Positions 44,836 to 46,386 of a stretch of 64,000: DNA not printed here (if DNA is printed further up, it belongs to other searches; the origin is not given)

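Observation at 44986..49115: Giant (~1,370 aa) secreted protein with Zn-hydrolase (P1 nuclease/PLC-like) motif, coiled coil and two lamin-tail domains, interrupted by a -1 frameshift inside LTD 1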

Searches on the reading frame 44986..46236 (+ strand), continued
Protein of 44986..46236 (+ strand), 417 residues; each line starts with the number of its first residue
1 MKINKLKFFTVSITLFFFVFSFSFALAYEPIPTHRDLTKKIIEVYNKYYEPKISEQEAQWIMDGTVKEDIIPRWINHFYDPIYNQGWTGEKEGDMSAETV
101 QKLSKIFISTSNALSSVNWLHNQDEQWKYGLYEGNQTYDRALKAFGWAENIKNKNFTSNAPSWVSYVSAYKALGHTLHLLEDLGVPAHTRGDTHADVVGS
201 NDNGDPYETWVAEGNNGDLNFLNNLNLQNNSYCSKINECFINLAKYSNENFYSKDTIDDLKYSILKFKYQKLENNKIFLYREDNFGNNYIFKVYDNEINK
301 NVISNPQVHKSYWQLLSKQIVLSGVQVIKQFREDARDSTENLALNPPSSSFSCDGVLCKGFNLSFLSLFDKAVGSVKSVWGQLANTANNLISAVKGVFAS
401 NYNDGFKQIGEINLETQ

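Call 60: search_protein_families(library=pfam, max_evalue=0.1, proteins=[L003:6803-7180:+, L003:4357-5022:+, L005:659-1204:+, L004:4392-4958:+])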
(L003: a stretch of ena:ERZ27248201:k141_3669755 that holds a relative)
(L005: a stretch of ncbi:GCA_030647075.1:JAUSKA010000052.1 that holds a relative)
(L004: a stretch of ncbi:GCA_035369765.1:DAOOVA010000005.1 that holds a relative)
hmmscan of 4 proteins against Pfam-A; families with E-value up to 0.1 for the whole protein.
L003:6803-7180:+ (126 aa): 11 families
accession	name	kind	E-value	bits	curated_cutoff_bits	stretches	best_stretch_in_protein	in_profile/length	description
PF18439.7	zf_UBZ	-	0.002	18.2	25.6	0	12-25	2-15/32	Ubiquitin-Binding Zinc Finger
PF13248.11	Zn_ribbon_3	-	0.003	17.4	27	0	11-21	1-11/26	zinc-ribbon domain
PF01155.25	HypA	-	0.02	15.4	28.9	0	12-34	86-108/112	Hydrogenase/urease nickel incorporation, metallochaperone, hypA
PF14446.12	Prok-RING_1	-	0.057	13.8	29.1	0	13-21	21-29/54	Prokaryotic RING finger family 1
PF12773.13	DZR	-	0.081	13.5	27.3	0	14-63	14-38/45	Double zinc ribbon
PF03226.21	Yippee-Mis18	-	0.087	13.4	26.6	0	40-62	49-71/108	Yippee zinc-binding/DNA-binding /Mis18, centromere assembly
PF13717.11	Zn_ribbon_4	-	0.087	13.2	30.3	0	48-58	24-34/36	zinc-ribbon domain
PF25206.1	DUF7836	-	0.088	13.1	26.7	0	46-61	4-19/59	Domain of unknown function (DUF7836)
PF04828.22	GFA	-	0.089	13.3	24.3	0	44-72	66-94/115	Glutathione-dependent formaldehyde-activating enzyme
PF09855.14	Zn_ribbon_13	-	0.093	13.3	23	0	51-66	1-16/63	Nucleic-acid-binding protein containing Zn-ribbon domain (DUF2082)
PF08274.17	Zn_Ribbon_YjdM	-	0.097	13.1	30.8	0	5-19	14-26/30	PhnA Zinc-Ribbon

L003:4357-5022:+ (221 aa): 5 families
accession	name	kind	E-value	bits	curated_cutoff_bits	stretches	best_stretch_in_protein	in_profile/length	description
PF22751.1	DUF488-N3a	-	0.0074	17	27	1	76-115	35-75/118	Active DUF488-N3 subclade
PF09581.16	Spore_III_AF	-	0.017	15.6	28.3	1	56-129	20-85/185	Stage III sporulation protein AF (Spore_III_AF)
PF22815.2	CatAgl_D1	-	0.018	15.5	27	1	114-184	68-135/159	Alpha-1,3-glucanase catalytic domain D1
PF22752.1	DUF488-N3i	-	0.041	14.9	27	1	79-139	39-92/131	Inactive DUF488-N3 subclade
PF01635.23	CoV_M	-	0.048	13.4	27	1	62-94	63-95/208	Coronavirus M matrix/glycoprotein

L005:659-1204:+ (181 aa): 1 family
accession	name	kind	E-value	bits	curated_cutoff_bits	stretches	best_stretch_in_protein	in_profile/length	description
PF22815.2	CatAgl_D1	-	0.026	14.9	27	1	74-106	67-99/159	Alpha-1,3-glucanase catalytic domain D1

L004:4392-4958:+ (188 aa): 10 families
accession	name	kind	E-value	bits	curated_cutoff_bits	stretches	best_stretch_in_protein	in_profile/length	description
PF17870.6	Insulin_TMD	-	0.013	16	33.4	1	16-49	9-42/47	Insulin receptor trans-membrane segment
PF12698.13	ABC2_membrane_3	-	0.014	15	31.6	1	10-54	149-193/347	ABC-2 family transporter protein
PF13623.11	SurA_N_2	-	0.03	14.6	28.5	1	18-89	8-78/145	SurA-like N-terminal domain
PF12870.14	DUF4878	-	0.033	14.9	24.1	1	83-114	4-35/112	Domain of unknown function (DUF4878)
PF16550.10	RPN13_C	-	0.035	14.7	39.3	0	88-126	68-106/112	UCH-binding domain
PF08771.16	FRB_dom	-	0.063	14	24.7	0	49-77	66-94/99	FKBP12-rapamycin binding domain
PF01895.24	PhoU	-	0.07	14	23.5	0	88-120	9-41/89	PhoU domain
PF05223.17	MecA_N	-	0.08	13.7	22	0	86-185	1-102/117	NTF2-like N-terminal transpeptidase domain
PF00159.23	Hormone_3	-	0.08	13.4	28.7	0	57-77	10-30/36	Pancreatic hormone peptide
PF00430.23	ATP-synt_B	-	0.084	13.4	28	0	28-79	10-62/132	ATP synthase B/B' CF(0)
